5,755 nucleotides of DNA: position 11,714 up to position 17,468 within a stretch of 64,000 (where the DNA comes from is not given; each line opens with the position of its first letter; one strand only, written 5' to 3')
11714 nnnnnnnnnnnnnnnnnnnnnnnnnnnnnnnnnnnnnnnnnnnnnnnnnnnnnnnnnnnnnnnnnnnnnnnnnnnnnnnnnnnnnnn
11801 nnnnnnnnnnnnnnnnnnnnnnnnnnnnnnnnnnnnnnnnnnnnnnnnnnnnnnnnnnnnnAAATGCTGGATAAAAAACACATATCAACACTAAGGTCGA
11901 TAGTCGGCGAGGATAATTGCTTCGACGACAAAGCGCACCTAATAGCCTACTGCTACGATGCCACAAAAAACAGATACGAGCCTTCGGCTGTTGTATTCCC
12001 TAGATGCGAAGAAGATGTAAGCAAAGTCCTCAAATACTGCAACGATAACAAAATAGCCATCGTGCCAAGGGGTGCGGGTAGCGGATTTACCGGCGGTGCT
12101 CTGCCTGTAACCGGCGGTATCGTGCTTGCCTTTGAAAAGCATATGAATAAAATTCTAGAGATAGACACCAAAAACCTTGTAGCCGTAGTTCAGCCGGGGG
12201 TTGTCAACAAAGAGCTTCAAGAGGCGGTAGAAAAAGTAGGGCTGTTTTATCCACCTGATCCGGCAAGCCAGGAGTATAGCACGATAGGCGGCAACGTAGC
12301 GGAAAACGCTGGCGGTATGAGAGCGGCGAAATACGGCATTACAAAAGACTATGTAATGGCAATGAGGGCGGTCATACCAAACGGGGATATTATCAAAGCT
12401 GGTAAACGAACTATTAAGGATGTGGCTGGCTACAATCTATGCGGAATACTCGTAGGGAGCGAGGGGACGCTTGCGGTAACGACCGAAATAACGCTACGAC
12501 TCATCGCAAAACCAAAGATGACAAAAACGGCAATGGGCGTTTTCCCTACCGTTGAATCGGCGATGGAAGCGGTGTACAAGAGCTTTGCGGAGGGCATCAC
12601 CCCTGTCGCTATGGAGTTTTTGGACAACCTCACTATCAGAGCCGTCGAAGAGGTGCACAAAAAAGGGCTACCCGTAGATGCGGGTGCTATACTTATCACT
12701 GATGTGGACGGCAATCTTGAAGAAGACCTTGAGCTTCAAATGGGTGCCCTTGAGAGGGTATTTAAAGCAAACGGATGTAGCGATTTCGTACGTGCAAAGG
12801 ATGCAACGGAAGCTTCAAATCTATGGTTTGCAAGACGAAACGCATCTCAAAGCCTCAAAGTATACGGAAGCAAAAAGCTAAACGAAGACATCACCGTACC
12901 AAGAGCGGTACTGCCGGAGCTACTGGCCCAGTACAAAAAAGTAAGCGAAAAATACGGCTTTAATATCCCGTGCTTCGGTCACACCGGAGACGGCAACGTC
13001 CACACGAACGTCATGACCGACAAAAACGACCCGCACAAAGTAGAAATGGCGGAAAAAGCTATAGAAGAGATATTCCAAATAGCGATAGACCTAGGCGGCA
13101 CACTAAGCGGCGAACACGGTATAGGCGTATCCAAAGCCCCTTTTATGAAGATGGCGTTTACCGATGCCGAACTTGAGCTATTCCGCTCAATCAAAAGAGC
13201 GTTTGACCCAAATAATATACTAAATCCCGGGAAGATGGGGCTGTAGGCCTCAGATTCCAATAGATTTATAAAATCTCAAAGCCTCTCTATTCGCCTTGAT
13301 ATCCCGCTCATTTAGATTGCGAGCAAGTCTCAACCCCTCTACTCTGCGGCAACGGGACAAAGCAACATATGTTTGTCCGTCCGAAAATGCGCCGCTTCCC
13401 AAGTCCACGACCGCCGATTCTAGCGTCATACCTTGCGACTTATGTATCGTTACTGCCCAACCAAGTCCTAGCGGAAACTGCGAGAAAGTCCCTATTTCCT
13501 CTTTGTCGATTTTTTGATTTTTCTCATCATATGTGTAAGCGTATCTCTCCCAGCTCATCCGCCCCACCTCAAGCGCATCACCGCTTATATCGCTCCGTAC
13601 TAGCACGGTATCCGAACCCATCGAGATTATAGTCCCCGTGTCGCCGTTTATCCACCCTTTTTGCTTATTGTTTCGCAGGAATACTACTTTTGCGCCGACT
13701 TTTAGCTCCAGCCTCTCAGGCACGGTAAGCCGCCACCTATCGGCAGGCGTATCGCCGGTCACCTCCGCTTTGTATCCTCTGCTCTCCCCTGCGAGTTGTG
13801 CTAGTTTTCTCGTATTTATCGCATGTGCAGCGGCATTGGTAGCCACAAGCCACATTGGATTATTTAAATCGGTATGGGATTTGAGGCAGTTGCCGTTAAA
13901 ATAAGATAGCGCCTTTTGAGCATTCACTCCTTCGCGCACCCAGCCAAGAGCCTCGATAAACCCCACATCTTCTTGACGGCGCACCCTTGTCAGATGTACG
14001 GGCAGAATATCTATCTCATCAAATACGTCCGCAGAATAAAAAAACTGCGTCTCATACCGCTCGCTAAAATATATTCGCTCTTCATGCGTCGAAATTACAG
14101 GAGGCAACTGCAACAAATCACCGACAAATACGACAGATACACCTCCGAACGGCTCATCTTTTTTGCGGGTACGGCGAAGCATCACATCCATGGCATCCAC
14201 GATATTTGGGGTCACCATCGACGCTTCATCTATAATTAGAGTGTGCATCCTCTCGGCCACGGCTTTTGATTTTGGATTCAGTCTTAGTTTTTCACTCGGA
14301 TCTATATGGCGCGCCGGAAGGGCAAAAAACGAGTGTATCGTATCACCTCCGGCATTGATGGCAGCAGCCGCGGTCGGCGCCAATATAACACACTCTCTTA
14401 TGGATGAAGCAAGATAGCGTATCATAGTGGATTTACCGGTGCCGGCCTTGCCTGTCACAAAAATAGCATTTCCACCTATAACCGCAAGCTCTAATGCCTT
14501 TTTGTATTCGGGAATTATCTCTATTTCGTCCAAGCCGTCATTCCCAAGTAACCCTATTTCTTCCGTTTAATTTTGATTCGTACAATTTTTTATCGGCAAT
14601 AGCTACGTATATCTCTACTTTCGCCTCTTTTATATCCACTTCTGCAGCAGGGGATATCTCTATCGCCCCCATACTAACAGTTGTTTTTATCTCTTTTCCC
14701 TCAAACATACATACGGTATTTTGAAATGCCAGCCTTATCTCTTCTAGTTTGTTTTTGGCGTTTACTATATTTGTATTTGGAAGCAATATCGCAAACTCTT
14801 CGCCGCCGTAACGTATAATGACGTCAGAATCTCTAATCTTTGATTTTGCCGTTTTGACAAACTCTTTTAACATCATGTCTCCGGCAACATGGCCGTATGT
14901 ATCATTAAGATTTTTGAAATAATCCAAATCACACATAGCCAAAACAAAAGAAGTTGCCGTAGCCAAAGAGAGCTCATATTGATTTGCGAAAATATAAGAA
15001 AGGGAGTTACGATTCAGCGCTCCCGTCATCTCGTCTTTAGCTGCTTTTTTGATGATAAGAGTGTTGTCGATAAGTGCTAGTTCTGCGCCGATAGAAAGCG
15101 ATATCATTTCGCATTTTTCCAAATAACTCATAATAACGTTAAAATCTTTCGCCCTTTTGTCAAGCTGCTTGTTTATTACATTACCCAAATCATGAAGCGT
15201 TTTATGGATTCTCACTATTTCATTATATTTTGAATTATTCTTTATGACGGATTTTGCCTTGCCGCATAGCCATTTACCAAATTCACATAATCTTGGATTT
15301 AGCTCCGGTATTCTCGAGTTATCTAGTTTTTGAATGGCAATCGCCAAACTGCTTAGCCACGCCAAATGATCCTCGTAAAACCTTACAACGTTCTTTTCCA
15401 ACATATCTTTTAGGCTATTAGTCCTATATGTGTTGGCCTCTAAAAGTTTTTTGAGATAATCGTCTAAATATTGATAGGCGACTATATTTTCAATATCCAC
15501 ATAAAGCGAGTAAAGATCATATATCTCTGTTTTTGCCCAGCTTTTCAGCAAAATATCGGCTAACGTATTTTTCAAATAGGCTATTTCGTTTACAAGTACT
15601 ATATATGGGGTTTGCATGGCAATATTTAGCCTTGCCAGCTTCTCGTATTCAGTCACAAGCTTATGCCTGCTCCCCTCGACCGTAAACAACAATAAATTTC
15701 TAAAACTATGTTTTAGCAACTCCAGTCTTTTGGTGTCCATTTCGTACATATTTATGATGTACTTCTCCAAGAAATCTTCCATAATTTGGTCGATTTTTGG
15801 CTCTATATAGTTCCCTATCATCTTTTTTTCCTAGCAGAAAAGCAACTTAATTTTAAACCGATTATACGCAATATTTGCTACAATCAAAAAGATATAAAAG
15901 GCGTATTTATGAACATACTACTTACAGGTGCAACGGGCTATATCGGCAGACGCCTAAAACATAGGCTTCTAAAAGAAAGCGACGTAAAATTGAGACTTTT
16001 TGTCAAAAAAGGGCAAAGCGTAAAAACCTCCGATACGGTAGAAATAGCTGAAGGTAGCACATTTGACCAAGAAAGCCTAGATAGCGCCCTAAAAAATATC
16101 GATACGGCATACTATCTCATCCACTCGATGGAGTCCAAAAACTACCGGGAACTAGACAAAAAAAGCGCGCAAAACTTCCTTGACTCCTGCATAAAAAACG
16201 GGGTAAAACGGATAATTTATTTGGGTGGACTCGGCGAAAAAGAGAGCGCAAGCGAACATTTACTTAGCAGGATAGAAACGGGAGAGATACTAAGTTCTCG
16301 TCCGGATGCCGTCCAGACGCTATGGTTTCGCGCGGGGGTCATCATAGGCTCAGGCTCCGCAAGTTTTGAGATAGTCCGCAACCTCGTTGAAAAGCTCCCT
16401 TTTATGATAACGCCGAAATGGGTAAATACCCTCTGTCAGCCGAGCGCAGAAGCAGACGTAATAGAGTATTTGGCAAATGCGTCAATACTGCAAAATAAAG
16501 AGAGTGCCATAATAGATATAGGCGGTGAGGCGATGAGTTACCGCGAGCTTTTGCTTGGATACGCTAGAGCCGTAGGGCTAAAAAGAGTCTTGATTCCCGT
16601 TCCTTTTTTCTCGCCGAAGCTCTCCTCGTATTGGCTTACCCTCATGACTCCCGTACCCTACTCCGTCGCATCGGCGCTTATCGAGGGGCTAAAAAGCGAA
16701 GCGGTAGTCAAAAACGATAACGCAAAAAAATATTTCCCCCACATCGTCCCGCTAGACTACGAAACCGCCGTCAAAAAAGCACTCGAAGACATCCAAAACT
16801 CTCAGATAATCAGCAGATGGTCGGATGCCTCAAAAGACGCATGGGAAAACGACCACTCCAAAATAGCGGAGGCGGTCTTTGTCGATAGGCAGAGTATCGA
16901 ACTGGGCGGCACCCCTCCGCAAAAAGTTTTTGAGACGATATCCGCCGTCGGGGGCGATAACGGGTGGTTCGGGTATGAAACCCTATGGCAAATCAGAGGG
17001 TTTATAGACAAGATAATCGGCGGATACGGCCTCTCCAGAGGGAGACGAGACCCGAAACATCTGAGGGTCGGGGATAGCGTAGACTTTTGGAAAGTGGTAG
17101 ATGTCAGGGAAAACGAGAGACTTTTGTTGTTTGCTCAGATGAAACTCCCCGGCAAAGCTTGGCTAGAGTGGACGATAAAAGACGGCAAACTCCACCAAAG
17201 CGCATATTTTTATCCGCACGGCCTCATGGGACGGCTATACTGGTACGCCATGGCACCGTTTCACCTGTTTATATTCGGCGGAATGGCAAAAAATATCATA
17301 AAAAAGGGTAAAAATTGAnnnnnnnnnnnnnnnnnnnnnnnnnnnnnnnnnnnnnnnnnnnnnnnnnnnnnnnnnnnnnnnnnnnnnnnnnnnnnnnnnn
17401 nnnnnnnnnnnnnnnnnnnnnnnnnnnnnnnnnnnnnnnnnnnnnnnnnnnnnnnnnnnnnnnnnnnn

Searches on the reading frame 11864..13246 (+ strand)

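Call 76: search_protein_families(library=pfam, proteins=[window:11864-13246:+], max_evalue=0.0001)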
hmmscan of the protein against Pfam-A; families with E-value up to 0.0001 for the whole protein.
window:11864-13246:+ (460 aa): 2 families
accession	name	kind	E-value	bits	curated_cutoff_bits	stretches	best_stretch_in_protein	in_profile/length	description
PF02913.24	FAD-oxidase_C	-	2.9e-68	230.7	21.2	1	216-458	1-248/248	FAD linked oxidases, C-terminal domain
PF01565.28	FAD_binding_4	-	2.4e-44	150.8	26.4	1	40-179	1-138/139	FAD binding domain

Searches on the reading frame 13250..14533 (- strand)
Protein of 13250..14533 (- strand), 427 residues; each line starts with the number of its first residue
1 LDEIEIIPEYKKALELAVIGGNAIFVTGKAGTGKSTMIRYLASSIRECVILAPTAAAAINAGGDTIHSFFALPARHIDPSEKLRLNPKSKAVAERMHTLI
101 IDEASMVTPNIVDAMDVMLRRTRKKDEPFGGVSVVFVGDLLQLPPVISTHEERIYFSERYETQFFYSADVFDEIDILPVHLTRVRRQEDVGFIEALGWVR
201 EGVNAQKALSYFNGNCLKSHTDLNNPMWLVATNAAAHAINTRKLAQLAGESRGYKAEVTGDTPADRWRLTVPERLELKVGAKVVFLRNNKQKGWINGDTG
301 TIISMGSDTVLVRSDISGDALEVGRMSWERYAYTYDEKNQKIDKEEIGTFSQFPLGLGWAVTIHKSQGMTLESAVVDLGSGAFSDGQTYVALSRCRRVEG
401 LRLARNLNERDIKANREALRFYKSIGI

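Call 76: search_protein_families(library=pfam, proteins=[window:13250-14533:-], max_evalue=0.0001)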
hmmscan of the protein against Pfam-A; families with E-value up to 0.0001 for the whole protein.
window:13250-14533:- (427 aa): 8 families
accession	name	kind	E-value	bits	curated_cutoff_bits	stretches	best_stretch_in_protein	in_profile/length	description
PF05970.20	PIF1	-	7e-28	98.2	25.9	1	21-153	22-164/223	PIF1-like helicase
PF13604.12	AAA_30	-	1.8e-13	51.1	27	1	22-146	19-131/191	AAA domain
PF02689.20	Herpes_Helicase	-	3.2e-11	42.4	27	1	22-121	60-166/808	Helicase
PF13245.12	AAA_19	-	7.6e-11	42.8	25.1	1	21-146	11-132/134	AAA domain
PF13401.12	AAA_22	-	3e-06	28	27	1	22-139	6-123/130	AAA domain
PF01443.25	Viral_helicase1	-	2.1e-05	24.9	21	0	24-114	1-78/228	Viral superfamily 1 RNA helicase core domain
PF18335.7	SH3_13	-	2.8e-05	24.2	41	1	277-307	26-56/65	ATP-dependent RecD-like DNA helicase SH3 domain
PF21530.3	Pif1_2B_dom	-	3.9e-05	23.7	23.9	1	271-304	12-46/47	DNA helicase Pif1, 2B domain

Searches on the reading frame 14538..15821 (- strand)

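Call 76: search_protein_families(library=pfam, proteins=[window:14538-15821:-], max_evalue=0.0001)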
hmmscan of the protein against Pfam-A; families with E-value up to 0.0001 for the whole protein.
window:14538-15821:- (427 aa): 2 families
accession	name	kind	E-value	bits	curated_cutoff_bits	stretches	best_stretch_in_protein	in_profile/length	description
PF00990.26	GGDEF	-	3.8e-33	115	23.8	1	260-423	1-161/161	Diguanylate cyclase, GGDEF domain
PF13682.11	CZB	-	2.6e-09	37.8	29.4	1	152-214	1-61/64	Chemoreceptor zinc-binding domain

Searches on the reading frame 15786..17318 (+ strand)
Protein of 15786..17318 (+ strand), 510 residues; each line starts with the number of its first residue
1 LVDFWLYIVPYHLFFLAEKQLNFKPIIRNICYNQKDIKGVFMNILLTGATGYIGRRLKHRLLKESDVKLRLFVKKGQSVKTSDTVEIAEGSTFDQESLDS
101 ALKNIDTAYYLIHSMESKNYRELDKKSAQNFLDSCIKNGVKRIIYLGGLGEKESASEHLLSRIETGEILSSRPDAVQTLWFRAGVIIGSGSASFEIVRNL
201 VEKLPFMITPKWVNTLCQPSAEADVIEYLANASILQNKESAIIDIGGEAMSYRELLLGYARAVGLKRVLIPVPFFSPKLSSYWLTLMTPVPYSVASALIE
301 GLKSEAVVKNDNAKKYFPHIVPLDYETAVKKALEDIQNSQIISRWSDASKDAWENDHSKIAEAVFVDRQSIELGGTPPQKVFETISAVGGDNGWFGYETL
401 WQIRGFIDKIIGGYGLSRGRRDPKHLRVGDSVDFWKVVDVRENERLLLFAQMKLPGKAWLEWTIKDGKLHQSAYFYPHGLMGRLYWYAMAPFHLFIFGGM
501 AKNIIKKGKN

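Call 76: search_protein_families(library=pfam, proteins=[window:15786-17318:+], max_evalue=0.0001)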
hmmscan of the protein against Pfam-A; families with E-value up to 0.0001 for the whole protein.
window:15786-17318:+ (510 aa): 5 families
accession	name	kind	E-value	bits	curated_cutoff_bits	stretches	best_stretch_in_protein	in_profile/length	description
PF11066.14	DUF2867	-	6.4e-36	124.2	27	1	361-500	3-142/142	Protein of unknown function (DUF2867)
PF13460.12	NAD_binding_10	-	2e-14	54.3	27.2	1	48-157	1-107/184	NAD(P)H-binding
PF05368.20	NmrA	-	1.2e-07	32.1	27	1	43-146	4-105/298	NmrA-like family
PF01370.27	Epimerase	-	1.3e-07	31.7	20.9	1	44-147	1-114/240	NAD dependent epimerase/dehydratase family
PF01073.25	3Beta_HSD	-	1.4e-07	31.3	22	1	46-146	2-114/280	3-beta hydroxysteroid dehydrogenase/isomerase family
